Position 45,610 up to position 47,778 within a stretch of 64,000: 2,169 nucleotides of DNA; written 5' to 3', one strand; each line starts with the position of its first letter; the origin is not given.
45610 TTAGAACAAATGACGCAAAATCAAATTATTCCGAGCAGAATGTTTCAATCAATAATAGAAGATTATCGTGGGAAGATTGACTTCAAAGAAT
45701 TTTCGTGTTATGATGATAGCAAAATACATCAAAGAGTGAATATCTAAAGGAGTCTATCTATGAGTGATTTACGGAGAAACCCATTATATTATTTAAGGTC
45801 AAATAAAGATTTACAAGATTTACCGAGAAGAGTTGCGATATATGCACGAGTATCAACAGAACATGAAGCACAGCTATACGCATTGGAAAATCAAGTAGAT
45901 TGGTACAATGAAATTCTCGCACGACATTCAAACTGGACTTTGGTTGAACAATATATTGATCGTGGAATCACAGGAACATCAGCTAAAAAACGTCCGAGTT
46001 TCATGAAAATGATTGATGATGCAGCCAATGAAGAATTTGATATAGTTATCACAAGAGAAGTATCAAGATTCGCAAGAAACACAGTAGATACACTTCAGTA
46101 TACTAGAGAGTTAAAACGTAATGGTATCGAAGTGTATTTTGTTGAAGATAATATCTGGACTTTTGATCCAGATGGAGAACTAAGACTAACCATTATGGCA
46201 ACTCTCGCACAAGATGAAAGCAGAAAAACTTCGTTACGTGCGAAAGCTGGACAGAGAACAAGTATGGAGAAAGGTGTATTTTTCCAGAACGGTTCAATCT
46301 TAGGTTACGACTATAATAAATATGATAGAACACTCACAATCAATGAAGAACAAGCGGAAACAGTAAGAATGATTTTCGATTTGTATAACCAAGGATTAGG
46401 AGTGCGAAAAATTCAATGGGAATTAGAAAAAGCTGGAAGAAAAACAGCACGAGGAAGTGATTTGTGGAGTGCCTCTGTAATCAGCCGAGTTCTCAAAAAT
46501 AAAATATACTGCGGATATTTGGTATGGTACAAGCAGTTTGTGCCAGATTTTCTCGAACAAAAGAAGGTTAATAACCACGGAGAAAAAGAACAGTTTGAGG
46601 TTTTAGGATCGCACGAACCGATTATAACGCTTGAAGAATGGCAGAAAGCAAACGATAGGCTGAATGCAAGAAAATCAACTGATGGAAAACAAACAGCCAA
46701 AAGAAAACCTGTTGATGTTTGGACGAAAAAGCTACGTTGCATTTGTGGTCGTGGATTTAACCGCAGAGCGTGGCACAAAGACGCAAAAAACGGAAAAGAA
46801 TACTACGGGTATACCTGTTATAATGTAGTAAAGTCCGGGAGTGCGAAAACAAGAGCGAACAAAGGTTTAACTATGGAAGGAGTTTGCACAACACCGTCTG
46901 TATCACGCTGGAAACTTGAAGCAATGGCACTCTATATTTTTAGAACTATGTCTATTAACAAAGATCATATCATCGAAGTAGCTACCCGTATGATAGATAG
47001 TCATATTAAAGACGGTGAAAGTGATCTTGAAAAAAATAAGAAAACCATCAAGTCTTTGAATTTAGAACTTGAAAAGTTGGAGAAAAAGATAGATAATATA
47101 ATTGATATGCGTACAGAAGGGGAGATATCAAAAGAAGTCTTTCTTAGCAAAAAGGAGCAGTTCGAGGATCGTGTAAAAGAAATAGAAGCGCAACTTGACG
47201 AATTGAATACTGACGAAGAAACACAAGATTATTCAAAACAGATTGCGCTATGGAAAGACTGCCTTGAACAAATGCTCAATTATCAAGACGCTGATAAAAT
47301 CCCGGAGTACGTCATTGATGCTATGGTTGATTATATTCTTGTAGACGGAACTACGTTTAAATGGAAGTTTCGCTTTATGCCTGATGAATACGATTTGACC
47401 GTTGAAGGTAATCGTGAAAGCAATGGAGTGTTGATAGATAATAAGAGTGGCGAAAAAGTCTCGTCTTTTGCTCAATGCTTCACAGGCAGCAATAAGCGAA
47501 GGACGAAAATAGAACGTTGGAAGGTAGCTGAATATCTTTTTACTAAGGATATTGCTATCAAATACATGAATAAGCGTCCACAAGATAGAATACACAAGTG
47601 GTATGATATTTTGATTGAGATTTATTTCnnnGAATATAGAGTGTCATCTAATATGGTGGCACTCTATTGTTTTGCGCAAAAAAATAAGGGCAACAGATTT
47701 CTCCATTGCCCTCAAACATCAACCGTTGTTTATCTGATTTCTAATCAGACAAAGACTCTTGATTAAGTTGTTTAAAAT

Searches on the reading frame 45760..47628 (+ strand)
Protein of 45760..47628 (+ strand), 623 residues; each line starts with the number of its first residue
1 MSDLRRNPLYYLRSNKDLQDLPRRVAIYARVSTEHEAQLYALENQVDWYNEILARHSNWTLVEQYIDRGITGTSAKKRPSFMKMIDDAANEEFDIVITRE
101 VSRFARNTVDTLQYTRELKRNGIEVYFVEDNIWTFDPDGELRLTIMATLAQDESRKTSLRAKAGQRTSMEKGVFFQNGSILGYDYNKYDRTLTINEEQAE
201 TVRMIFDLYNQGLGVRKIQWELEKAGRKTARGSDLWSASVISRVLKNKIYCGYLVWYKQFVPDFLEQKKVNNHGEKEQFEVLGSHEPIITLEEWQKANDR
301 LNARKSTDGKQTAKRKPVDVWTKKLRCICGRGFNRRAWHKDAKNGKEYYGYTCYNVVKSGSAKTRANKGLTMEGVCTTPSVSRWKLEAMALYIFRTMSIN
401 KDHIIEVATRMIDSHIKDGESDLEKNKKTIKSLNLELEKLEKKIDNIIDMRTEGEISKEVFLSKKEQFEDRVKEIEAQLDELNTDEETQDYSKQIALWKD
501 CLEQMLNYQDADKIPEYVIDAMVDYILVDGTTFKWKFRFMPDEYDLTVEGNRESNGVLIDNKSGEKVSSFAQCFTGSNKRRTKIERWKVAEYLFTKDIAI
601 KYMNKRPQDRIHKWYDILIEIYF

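Call 13: search_protein_families(library=pfam, proteins=[window:45760-47628:+], max_evalue=0.01)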
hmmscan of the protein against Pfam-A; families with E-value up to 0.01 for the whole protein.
window:45760-47628:+ (623 aa): 2 families
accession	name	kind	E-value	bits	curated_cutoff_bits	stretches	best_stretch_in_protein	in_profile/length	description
PF00239.26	Resolvase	-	4.2e-32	111.7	23.3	1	25-172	1-143/145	Resolvase, N terminal domain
PF07508.19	Recombinase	-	2.4e-23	82.8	21.1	1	196-303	1-101/102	Recombinase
